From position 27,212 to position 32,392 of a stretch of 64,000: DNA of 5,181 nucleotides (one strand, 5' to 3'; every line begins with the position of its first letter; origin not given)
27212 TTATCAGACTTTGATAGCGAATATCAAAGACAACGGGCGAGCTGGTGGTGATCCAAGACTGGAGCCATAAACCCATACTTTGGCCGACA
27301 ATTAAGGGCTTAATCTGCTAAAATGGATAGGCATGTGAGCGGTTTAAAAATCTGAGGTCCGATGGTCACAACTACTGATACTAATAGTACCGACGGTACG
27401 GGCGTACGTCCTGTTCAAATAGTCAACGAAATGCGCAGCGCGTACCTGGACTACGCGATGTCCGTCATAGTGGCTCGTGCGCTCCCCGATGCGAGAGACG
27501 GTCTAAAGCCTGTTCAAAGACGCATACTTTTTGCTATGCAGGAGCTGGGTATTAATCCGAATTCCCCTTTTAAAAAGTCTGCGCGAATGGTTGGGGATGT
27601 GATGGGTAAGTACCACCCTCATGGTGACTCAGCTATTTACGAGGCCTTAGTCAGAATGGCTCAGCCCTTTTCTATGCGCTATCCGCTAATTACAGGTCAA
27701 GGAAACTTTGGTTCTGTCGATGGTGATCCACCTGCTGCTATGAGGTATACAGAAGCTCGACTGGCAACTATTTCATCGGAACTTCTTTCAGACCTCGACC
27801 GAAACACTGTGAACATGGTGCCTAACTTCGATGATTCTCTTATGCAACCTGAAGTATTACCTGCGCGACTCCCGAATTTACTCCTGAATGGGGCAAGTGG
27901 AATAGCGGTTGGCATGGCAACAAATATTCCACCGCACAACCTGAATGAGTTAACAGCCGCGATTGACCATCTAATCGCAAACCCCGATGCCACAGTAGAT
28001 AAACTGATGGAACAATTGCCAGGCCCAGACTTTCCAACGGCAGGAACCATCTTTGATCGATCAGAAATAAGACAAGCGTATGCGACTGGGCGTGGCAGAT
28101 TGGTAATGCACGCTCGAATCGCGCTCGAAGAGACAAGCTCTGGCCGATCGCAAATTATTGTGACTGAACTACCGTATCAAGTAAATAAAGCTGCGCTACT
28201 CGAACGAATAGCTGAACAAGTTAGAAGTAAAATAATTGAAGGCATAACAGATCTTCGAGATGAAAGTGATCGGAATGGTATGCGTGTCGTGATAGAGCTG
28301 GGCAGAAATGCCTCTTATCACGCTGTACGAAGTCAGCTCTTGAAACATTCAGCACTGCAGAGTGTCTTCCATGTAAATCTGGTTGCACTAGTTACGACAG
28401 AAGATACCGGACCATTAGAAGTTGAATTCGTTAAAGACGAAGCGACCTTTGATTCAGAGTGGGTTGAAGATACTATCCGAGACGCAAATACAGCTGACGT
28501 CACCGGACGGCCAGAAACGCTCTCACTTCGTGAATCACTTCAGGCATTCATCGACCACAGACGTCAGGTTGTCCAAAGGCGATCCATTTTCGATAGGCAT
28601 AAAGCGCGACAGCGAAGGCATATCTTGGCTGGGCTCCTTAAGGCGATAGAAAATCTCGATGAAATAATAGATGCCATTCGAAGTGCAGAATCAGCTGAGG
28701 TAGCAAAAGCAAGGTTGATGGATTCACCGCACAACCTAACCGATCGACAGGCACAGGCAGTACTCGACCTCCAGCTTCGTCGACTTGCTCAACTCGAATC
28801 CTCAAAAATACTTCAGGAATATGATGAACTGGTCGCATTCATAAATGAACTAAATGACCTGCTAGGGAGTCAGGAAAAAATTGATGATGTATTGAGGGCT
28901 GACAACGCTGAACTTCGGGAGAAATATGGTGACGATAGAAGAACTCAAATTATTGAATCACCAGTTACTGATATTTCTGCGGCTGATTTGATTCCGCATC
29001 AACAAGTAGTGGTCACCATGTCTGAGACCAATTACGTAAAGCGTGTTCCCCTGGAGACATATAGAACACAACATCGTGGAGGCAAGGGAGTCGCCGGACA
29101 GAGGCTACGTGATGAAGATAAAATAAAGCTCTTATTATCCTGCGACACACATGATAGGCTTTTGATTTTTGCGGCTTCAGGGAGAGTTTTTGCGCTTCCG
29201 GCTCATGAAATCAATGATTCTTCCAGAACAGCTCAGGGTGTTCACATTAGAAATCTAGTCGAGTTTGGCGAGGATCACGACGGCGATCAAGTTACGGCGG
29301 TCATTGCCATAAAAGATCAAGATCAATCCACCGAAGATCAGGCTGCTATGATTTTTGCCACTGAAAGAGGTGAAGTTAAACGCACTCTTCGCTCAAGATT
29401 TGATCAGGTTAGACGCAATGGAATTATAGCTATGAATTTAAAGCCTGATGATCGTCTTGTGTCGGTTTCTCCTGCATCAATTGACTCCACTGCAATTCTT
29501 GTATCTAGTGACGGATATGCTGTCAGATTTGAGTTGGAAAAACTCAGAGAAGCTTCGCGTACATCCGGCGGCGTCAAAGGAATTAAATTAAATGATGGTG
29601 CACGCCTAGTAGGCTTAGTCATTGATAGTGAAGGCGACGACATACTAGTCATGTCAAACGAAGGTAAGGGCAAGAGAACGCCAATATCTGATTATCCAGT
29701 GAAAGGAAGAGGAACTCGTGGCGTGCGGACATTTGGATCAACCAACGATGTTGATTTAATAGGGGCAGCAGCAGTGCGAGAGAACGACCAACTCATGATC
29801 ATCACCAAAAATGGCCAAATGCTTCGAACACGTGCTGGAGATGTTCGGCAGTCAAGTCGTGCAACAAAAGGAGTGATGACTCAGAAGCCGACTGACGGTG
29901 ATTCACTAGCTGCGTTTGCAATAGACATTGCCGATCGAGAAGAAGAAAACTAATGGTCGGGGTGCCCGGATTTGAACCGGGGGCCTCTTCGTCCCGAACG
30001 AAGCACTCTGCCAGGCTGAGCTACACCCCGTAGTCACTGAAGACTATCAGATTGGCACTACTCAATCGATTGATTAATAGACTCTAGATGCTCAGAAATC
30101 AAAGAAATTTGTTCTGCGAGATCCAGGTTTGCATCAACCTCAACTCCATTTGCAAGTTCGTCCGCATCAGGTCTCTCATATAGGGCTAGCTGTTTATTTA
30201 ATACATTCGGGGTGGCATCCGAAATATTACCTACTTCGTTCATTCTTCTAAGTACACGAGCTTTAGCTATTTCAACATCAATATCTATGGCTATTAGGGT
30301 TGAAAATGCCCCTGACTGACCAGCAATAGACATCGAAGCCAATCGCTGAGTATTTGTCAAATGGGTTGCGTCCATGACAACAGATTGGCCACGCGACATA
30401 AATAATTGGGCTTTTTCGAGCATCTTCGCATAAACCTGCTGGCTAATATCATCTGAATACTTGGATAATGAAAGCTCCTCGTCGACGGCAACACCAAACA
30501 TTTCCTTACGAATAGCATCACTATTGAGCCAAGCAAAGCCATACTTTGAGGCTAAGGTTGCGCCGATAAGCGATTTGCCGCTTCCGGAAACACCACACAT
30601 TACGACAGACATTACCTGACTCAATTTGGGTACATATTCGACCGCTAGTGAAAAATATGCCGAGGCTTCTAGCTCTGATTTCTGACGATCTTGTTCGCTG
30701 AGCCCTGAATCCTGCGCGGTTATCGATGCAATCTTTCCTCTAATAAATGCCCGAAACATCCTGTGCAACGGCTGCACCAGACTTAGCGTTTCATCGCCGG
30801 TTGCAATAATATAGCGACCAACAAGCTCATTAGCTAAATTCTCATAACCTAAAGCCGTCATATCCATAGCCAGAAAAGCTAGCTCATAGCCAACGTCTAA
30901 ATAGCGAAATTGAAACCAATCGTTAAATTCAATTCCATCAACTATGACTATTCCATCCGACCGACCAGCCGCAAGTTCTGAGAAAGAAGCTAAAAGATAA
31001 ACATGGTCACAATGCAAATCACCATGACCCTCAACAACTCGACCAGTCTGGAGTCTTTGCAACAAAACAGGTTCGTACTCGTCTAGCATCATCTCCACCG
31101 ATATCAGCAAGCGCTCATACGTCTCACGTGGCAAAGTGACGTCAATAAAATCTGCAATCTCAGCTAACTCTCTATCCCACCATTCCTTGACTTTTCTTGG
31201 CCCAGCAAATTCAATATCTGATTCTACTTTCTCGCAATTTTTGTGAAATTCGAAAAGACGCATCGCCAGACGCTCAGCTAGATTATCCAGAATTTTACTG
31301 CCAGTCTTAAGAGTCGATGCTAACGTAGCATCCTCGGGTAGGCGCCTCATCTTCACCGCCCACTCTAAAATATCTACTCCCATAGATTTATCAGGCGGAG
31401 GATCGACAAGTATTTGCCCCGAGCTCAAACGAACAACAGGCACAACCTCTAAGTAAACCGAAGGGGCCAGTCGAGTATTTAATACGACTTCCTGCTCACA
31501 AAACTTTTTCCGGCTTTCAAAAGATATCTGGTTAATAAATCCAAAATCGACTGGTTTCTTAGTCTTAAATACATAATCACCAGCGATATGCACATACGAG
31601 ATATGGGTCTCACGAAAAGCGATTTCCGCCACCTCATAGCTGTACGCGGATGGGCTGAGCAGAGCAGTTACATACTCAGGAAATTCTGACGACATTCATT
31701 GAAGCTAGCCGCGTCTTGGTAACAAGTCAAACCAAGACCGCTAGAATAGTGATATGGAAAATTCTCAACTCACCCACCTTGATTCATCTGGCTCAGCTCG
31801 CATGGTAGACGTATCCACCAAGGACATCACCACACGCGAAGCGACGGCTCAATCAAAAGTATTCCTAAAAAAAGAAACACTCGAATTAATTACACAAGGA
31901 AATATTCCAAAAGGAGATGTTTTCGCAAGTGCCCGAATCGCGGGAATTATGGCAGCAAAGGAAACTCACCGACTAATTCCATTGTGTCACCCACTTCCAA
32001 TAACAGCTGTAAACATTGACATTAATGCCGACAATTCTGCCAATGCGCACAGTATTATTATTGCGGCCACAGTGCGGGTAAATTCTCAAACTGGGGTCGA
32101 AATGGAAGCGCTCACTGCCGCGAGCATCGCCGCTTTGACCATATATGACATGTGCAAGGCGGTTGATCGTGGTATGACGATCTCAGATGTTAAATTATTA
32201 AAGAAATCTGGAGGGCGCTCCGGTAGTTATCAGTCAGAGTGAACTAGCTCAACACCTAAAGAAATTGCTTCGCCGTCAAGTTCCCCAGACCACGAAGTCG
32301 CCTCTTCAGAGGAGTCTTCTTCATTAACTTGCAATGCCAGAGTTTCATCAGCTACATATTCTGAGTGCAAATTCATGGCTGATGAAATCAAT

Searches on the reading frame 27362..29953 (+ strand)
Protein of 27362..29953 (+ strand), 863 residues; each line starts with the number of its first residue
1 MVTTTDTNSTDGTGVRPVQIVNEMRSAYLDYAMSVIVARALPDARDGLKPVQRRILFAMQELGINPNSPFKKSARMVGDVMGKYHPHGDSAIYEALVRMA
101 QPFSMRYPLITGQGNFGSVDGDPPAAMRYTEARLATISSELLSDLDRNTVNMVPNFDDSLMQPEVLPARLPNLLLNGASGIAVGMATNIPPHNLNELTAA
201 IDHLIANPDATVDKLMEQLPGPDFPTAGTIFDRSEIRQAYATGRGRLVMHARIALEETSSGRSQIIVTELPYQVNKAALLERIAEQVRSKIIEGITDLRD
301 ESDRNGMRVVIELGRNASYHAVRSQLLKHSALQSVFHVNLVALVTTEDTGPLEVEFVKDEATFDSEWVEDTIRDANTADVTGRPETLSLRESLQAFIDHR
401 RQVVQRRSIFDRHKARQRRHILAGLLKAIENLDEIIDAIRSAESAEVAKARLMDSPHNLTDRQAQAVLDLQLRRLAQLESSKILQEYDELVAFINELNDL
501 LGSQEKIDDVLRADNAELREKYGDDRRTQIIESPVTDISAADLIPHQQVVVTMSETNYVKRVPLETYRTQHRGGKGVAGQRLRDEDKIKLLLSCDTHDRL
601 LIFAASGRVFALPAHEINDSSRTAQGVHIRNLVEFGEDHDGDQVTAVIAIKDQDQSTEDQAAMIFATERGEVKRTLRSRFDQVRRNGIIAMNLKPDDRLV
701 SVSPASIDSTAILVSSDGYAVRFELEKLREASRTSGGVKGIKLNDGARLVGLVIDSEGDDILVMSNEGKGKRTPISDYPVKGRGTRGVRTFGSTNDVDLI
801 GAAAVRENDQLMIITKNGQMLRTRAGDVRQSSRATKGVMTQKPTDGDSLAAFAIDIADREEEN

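Call 7: search_protein_families(library=pfam, proteins=[window:27362-29953:+], max_evalue=0.001)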
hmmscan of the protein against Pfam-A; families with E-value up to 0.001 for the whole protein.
window:27362-29953:+ (863 aa): 2 families
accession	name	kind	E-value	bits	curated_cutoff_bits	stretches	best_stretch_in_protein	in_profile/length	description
PF00521.26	DNA_topoisoIV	-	1.5e-150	502.3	31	2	39-346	1-301/432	DNA gyrase/topoisomerase IV, subunit A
PF03989.18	DNA_gyraseA_C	-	2.5e-62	206.5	27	6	550-589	3-42/48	DNA gyrase C-terminal domain, beta-propeller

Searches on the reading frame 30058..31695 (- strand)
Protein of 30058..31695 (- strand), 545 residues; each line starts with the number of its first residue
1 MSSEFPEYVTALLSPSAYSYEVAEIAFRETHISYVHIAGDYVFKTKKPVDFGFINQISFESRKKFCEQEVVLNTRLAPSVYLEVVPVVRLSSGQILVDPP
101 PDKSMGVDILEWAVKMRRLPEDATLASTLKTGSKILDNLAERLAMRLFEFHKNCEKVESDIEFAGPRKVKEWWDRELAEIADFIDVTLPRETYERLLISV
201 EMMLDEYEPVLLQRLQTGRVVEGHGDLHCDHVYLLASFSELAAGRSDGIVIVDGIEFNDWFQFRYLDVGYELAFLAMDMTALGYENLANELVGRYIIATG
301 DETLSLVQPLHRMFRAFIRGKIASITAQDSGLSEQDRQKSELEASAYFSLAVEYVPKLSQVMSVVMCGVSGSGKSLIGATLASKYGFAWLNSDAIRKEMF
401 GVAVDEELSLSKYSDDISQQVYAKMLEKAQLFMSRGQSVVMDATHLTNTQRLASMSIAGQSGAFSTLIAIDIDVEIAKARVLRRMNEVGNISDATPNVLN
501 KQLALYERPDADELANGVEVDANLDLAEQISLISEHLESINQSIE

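Call 7: search_protein_families(library=pfam, proteins=[window:30058-31695:-], max_evalue=0.001)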
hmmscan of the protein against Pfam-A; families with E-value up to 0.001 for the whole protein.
window:30058-31695:- (545 aa): 4 families
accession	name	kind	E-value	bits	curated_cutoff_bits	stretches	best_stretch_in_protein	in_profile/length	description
PF13671.12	AAA_33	-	5.1e-24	85.6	27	1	364-509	2-143/143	AAA domain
PF13207.12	AAA_17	-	1.1e-05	26.2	27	1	368-484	2-122/136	AAA domain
PF13238.12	AAA_18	-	0.00025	21.9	29.4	0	364-486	1-113/128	AAA domain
PF06414.18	Zeta_toxin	-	0.00038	20.4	22.3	1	359-487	14-146/199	Zeta toxin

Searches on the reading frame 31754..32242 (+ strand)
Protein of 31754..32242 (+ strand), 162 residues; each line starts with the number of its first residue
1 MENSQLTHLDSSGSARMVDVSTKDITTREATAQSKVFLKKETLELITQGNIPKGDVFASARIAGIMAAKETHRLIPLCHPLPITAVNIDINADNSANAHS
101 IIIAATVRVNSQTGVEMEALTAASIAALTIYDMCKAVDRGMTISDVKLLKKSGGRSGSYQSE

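Call 7: search_protein_families(library=pfam, proteins=[window:31754-32242:+], max_evalue=0.001)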
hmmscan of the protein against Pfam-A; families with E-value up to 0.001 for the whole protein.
window:31754-32242:+ (162 aa): 1 family
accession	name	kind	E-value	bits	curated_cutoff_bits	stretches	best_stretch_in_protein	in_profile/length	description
PF01967.27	MoaC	-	2.7e-57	193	27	1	17-154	1-136/136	MoaC family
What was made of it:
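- Checked: moaC at 31754..32242(+) (call 7)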
